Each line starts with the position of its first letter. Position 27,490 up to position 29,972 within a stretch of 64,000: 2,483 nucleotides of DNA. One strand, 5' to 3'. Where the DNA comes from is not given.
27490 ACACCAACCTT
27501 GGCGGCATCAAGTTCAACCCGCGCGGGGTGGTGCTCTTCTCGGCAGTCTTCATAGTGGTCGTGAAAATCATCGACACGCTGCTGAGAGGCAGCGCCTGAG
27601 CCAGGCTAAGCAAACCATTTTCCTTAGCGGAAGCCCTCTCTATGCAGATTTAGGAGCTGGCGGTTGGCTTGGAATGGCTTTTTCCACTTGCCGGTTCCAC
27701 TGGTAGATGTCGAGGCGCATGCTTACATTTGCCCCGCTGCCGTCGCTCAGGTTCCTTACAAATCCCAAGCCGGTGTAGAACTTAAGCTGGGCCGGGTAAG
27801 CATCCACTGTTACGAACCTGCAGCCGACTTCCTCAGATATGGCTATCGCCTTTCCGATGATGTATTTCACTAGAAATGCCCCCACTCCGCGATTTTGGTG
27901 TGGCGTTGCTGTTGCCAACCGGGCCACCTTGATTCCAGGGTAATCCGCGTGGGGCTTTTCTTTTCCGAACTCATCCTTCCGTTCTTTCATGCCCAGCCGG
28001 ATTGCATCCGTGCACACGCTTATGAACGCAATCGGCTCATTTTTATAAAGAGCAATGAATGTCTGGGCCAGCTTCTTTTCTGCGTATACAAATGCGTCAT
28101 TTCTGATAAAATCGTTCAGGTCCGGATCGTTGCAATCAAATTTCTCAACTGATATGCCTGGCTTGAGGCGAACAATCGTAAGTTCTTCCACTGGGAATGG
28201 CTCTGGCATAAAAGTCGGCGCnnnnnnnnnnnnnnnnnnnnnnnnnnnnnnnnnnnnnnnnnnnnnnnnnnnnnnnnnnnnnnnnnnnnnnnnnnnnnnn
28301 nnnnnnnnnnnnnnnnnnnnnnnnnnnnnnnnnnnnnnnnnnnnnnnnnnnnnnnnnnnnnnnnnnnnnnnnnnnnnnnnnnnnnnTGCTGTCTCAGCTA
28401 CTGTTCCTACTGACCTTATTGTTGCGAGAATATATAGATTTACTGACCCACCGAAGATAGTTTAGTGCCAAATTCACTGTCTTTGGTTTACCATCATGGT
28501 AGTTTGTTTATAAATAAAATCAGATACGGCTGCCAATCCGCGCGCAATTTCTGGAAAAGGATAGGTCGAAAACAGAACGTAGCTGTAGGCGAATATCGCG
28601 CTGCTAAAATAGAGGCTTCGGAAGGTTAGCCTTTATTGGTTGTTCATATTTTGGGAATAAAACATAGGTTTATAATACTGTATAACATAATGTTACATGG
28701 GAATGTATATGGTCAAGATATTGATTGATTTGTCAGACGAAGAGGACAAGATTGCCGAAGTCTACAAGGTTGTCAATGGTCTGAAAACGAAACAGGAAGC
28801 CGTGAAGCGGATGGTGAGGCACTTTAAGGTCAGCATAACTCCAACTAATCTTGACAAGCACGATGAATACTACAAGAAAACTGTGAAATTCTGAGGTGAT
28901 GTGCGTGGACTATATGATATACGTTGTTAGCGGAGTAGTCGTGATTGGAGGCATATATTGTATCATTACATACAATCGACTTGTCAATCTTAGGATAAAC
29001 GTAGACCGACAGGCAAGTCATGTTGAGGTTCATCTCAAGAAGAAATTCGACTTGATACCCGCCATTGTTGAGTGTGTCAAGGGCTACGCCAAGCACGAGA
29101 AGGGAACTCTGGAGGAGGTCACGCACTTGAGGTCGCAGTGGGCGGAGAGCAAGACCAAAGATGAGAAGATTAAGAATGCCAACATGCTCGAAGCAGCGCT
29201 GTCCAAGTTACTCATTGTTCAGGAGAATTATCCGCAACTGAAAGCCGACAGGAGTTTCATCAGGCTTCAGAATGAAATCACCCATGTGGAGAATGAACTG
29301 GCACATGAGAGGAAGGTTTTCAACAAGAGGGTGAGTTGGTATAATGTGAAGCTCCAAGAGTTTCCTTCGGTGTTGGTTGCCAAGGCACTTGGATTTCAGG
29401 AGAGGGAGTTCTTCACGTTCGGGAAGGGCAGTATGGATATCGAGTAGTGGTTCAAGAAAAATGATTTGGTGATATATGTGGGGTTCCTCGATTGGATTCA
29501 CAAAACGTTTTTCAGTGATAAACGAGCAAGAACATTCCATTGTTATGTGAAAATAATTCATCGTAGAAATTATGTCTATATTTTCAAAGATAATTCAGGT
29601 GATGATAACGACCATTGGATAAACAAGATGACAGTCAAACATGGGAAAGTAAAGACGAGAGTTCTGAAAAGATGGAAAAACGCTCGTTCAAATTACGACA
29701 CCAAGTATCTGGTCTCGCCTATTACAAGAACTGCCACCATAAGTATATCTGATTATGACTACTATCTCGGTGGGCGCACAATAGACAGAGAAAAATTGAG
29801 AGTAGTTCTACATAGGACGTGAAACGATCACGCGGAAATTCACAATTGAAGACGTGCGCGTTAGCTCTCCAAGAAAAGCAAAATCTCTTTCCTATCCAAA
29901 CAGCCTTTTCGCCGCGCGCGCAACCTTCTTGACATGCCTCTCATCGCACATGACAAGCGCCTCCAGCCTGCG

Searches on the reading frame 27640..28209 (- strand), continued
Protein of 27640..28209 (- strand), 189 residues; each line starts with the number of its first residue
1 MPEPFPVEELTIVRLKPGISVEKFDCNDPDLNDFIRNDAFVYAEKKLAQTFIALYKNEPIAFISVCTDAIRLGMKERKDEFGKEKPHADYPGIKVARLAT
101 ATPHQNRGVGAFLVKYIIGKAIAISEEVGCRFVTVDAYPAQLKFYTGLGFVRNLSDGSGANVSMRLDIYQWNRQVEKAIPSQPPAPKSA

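Call 51: get_annotated_region(hit=H2, flank=800)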
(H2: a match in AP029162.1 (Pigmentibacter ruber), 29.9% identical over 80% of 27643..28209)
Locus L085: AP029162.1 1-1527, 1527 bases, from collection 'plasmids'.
description: Pigmentibacter ruber GTC16762 plasmid pGTC16762-3 DNA, complete sequence
organism: Pigmentibacter ruber (NCBI taxid 2683196)
taxonomy: Bacteria; Bdellovibrionota; Oligoflexia; Silvanigrellales; Silvanigrellaceae; Pigmentibacter; Pigmentibacter ruber
host: -; source: Homo sapiens; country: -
typing (MOB-suite, as given by PLSDB): non-mobilizable
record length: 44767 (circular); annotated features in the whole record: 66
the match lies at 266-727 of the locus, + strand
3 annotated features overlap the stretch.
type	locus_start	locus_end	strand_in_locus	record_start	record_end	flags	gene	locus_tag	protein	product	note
CDS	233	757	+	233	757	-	-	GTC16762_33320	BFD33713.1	GNAT family N-acetyltransferase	-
CDS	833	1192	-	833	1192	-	-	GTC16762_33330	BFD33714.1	hypothetical protein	-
CDS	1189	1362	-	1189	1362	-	-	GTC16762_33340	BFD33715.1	hypothetical protein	-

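Call 52: get_annotated_region(hit=H8, flank=800)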
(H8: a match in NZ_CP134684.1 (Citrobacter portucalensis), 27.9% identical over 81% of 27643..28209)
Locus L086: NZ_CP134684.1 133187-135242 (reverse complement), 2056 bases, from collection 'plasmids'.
description: Citrobacter portucalensis strain 64A:C plasmid unnamed1, complete sequence
organism: Citrobacter portucalensis (NCBI taxid 1639133)
taxonomy: Bacteria; Pseudomonadota; Gammaproteobacteria; Enterobacterales; Enterobacteriaceae; Citrobacter; Citrobacter portucalensis
host: -; source: Larus michahellis,bacteria,cloaca; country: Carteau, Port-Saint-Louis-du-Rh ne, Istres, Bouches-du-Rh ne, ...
typing (MOB-suite, as given by PLSDB): mobilizable; replicon IncFIB,IncFII; relaxase MOBP
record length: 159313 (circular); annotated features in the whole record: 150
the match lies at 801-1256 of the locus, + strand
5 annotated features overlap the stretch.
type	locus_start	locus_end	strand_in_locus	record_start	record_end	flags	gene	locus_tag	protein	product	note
CDS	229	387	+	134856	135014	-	-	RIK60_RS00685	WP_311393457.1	hypothetical protein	-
CDS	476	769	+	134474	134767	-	-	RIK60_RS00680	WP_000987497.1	DUF1778 domain-containing protein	-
CDS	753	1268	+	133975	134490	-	-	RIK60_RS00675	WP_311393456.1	GNAT family N-acetyltransferase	-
CDS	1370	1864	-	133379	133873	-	-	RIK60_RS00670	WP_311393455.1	hypothetical protein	-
CDS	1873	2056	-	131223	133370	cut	-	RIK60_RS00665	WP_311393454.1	DotA/TraY family protein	-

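Call 53: get_annotated_region(hit=H32, flank=800)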
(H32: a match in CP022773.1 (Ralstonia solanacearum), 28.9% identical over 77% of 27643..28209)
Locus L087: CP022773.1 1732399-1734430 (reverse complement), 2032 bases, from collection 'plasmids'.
description: Ralstonia solanacearum strain T42 plasmid unnamed, complete sequence
organism: Ralstonia solanacearum (NCBI taxid 305)
taxonomy: Bacteria; Pseudomonadota; Betaproteobacteria; Burkholderiales; Burkholderiaceae; Ralstonia; Ralstonia solanacearum
host: -; source: Solanum tuberosum,single cell,Potato bacterial wilt; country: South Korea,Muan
typing (MOB-suite, as given by PLSDB): mobilizable; relaxase MOBP
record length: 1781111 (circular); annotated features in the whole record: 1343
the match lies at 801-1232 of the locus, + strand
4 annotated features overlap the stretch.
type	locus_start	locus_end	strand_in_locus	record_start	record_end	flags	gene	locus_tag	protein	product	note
CDS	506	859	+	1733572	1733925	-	-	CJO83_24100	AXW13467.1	DUF1778 domain-containing protein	-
CDS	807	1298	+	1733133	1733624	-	-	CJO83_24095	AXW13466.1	N-acetyltransferase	-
CDS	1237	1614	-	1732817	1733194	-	-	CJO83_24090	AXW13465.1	hypothetical protein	-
CDS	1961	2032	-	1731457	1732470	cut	-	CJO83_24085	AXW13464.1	IS110 family transposase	-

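Call 54: get_annotated_region(hit=H1, flank=800)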
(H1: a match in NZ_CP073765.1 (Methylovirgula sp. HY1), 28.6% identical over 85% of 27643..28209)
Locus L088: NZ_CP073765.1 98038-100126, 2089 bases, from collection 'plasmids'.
description: Methylovirgula sp. HY1 plasmid pHY1, complete sequence
organism: Methylovirgula sp. HY1 (NCBI taxid 2822761)
taxonomy: Bacteria; Pseudomonadota; Alphaproteobacteria; Hyphomicrobiales; Beijerinckiaceae; Methylovirgula; Methylovirgula sp. HY1
host: -; source: soil; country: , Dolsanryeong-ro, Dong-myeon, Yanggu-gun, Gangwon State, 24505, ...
typing (MOB-suite, as given by PLSDB): non-mobilizable
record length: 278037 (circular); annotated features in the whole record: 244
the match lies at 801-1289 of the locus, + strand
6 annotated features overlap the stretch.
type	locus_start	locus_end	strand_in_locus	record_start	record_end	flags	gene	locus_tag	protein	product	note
CDS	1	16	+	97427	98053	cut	-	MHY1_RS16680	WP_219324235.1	YceI family protein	-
CDS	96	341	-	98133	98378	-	-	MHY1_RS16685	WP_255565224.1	tetratricopeptide repeat protein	-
CDS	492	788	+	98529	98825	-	-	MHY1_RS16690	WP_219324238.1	DUF1778 domain-containing protein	-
CDS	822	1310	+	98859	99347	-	-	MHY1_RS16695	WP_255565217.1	GNAT family N-acetyltransferase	-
CDS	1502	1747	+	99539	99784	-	-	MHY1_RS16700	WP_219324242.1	cytochrome b/b6 domain-containing protein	-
CDS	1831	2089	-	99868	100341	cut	-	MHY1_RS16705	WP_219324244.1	ferritin family protein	-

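Call 56: fold_search(model_id=the predicted structure, library=pdb)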
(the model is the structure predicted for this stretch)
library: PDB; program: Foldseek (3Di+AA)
matches with E <= 10: 1269; with E <= 0.001: 525
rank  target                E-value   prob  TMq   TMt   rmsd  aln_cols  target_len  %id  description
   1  7byy_C                4.3e-13  1.00  0.76  0.81   2.9       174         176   20  Crystal structure of bacterial toxin (released 2020-06-03)
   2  7byy_D                7.8e-13  1.00  0.75  0.82   2.9       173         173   20  Crystal structure of bacterial toxin (released 2020-06-03)
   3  7byy_A                9.3e-13  1.00  0.77  0.80   3.1       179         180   20  Crystal structure of bacterial toxin (released 2020-06-03)
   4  7byy_B                2.0e-12  1.00  0.76  0.80   2.8       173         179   20  Crystal structure of bacterial toxin (released 2020-06-03)
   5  7chd_A                2.9e-12  1.00  0.76  0.84   2.5       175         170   21  AtaT complexed with acetyl-methionyl-tRNAfMet (released 2020-11-04)
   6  7f37_B                3.4e-12  1.00  0.70  0.84   3.3       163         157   19  Crystal structure of AtaT2-AtaR2 complex (released 2021-12-22)
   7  6g96_A                4.1e-12  1.00  0.75  0.81   2.6       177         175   23  Crystal structure of TacT3 (tRNA acetylating toxin) from Salmonella (released 2018-05-16)
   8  6gtr_A                5.5e-12  1.00  0.70  0.82   3.2       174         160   20  Structure of the AtaT Y144F mutant toxin bound to the C-terminus of the antitoxin AtaR and Acetyl-CoA (released 2019-03-06)
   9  5xun_A                6.5e-12  1.00  0.73  0.81   2.9       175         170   18  Crystal structure of Y145F mutant of KacT (released 2017-07-19)
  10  7chd_C                7.8e-12  1.00  0.77  0.81   3.8       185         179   20  AtaT complexed with acetyl-methionyl-tRNAfMet (released 2020-11-04)
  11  5xun_B                9.3e-12  1.00  0.74  0.81   2.7       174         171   19  Crystal structure of Y145F mutant of KacT (released 2017-07-19)
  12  7chd_B                1.1e-11  1.00  0.76  0.80   2.8       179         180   21  AtaT complexed with acetyl-methionyl-tRNAfMet (released 2020-11-04)
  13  6g96_B                1.3e-11  1.00  0.75  0.81   2.6       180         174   22  Crystal structure of TacT3 (tRNA acetylating toxin) from Salmonella (released 2018-05-16)
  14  6ajm_A                1.3e-11  1.00  0.73  0.80   4.3       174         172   21  Crystal structure of apo AtaTR (released 2019-01-02)
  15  7f37_A                1.3e-11  1.00  0.66  0.77   5.0       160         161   20  Crystal structure of AtaT2-AtaR2 complex (released 2021-12-22)
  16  7ak9_B                1.9e-11  1.00  0.72  0.83   2.6       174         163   22  Structure of Salmonella TacT3 toxin bound to TacA3 antitoxin C-terminal peptide (released 2021-08-18)
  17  6gtq_A                1.9e-11  1.00  0.71  0.83   3.2       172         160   20  Structure of the AtaT Y144F mutant toxin bound to the C-terminus of the antitoxin AtaR (released 2019-03-06)
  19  6gtq_B                2.7e-11  1.00  0.71  0.83   3.2       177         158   20  Structure of the AtaT Y144F mutant toxin bound to the C-terminus of the antitoxin AtaR (released 2019-03-06)
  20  7ak9_A                2.9e-11  1.00  0.72  0.83   2.5       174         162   22  Structure of Salmonella TacT3 toxin bound to TacA3 antitoxin C-terminal peptide (released 2021-08-18)
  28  7ak8_B                1.9e-10  1.00  0.66  0.81   4.0       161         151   20  Structure of Salmonella TacT1 toxin bound to TacA1 antitoxin C-terminal peptide (released 2021-08-18)
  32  7ak8_C                3.6e-10  1.00  0.66  0.81   3.4       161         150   21  Structure of Salmonella TacT1 toxin bound to TacA1 antitoxin C-terminal peptide (released 2021-08-18)
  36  7ak8_A                7.0e-10  1.00  0.66  0.82   3.4       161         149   21  Structure of Salmonella TacT1 toxin bound to TacA1 antitoxin C-terminal peptide (released 2021-08-18)
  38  9ils_A                1.5e-09  1.00  0.67  0.81   3.2       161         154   19  The GmvT toxin in complex with the C-terminal fragment of its antitoxin (released 2025-03-05)
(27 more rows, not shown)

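Call 63: find_related_loci(query=A1, collection=viral_contigs, flank=4000)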
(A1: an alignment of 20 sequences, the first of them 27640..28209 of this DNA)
Query A1 (189 aa) in viral_contigs; peptide patterns used: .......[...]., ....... (x = any residue, [..] = any of these).
83 stretches matched a pattern; 11 encode a relative of the query (tblastn E <= 1e-3); 11 distinct loci.
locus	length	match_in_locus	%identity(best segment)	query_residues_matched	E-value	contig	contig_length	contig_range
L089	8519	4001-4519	34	7-176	5e-27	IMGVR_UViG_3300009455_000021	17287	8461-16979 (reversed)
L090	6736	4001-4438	32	12-150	3e-19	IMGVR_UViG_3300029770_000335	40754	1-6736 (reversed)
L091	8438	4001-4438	32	12-150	5e-19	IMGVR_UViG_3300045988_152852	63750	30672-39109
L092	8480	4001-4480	30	1-150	8e-19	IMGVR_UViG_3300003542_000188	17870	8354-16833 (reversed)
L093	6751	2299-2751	28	24-168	1e-18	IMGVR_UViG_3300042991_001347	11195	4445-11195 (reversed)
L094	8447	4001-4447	30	10-151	8e-18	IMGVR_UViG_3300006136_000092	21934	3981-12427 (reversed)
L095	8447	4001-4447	30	10-151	8e-18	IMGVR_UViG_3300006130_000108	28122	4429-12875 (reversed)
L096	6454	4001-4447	30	10-151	8e-18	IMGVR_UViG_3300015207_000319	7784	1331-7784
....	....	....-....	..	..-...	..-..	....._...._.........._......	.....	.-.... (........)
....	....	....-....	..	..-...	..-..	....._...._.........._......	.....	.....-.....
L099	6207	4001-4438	32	12-150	7e-19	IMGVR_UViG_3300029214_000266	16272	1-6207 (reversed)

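Call 66: find_related_loci(query=A1, collection=metagenome_contigs, flank=1000)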
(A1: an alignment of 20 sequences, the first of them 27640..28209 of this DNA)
Query A1 (189 aa) in metagenome_contigs; peptide patterns used: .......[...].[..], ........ (x = any residue, [..] = any of these).
600 stretches matched a pattern (row limit reached: there are more); 524 encode a relative of the query (tblastn E <= 1e-3); the best 80 are kept; 80 distinct loci.
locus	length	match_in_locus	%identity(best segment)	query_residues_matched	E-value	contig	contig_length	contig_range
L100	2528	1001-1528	63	5-178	2e-72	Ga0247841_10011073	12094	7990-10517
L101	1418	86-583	59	3-168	3e-74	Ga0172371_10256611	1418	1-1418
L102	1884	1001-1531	52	8-181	4e-61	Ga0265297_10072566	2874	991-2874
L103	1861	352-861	48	1-170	5e-58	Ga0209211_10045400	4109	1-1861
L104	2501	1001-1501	50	3-168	3e-54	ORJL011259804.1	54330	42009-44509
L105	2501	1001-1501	50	3-168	3e-54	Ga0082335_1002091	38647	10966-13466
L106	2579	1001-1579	39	1-189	5e-44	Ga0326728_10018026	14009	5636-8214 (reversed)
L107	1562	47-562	40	1-171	3e-41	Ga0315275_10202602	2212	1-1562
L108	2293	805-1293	40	9-168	1e-38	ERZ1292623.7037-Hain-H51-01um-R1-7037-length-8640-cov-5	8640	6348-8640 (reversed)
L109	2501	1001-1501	38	1-167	6e-37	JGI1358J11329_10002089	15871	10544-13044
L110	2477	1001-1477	39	13-168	7e-36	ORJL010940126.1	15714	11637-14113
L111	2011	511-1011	40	4-170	4e-35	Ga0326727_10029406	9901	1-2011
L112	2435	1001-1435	38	24-168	3e-34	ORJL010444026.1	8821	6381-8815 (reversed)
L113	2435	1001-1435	38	24-168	3e-34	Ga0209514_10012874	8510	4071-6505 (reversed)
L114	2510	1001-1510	35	9-178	4e-33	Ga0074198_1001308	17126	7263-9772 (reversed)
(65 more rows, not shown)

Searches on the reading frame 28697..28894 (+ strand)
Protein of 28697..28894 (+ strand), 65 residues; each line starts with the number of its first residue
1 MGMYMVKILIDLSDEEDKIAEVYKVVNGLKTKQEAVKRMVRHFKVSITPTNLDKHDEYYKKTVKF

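Call 4: search_protein_families(library=pfam, proteins=[window:28697-28894:+], max_evalue=1)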
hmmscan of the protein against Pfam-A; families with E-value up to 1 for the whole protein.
window:28697-28894:+ (65 aa): 1 family
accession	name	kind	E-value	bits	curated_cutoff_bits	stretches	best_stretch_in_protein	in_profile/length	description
PF09957.15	VapB_antitoxin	-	0.023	15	23.4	1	15-38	8-30/47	Bacterial antitoxin of type II TA system, VapB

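Call 5: search_protein_families(library=ncbifam, proteins=[window:28697-28894:+], max_evalue=1)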
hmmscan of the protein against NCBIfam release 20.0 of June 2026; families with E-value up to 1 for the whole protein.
window:28697-28894:+ (65 aa): 1 family
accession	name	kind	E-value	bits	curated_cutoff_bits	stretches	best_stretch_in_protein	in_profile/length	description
NF046096.1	ABUW_2363_fam_LP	equivalog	0.063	12.5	300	1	16-64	148-197/299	ABUW_2363 family tetratricopeptide repeat lipoprotein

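Call 7: search_protein_families(library=padloc, proteins=[window:28697-28894:+], max_evalue=1)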
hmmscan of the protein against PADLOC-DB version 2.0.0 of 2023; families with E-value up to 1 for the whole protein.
window:28697-28894:+ (65 aa): 0 families

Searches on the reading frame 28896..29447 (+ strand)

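Call 4: search_protein_families(library=pfam, proteins=[window:28896-29447:+], max_evalue=1)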
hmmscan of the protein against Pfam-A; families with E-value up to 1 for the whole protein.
window:28896-29447:+ (183 aa): 3 families
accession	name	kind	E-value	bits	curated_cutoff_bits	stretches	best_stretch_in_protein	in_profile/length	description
PF04011.17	LemA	-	1.1e-47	162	26.2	1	40-175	2-137/149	LemA family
PF02874.29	ATP-synt_ab_N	-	0.12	13.3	20.9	0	54-79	18-44/69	ATP synthase alpha/beta family, beta-barrel domain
PF17190.9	RecG_N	-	0.13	13.4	23.1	1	75-132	27-82/89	RecG N-terminal helical domain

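Call 5: search_protein_families(library=ncbifam, proteins=[window:28896-29447:+], max_evalue=1)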
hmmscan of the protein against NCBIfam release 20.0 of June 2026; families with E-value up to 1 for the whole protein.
window:28896-29447:+ (183 aa): 1 family
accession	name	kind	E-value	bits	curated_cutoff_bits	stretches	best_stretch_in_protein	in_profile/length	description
NF040966.1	MamQ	equivalog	2.4e-22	79.5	250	2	86-177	100-191/221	magnetosome protein MamQ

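Call 7: search_protein_families(library=padloc, proteins=[window:28896-29447:+], max_evalue=1)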
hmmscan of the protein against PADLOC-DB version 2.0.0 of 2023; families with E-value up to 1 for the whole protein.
window:28896-29447:+ (183 aa): 0 families

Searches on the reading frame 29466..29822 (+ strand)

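Call 4: search_protein_families(library=pfam, proteins=[window:29466-29822:+], max_evalue=1)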
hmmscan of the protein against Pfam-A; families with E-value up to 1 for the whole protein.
window:29466-29822:+ (118 aa): 0 families

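Call 5: search_protein_families(library=ncbifam, proteins=[window:29466-29822:+], max_evalue=1)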
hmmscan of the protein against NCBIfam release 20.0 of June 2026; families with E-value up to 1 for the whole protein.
window:29466-29822:+ (118 aa): 2 families
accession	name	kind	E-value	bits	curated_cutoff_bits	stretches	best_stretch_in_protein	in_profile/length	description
TIGR04181.1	NHT_00031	hypoth_equivalog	0.016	14.1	420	1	14-73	260-318/359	LegC family aminotransferase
NF001269.0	PRK00228.2-1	equivalog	0.12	12.1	278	1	31-95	34-95/201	YqgE/AlgH family protein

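Call 7: search_protein_families(library=padloc, proteins=[window:29466-29822:+], max_evalue=1)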
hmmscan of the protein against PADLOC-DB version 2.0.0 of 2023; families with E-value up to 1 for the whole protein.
window:29466-29822:+ (118 aa): 0 families
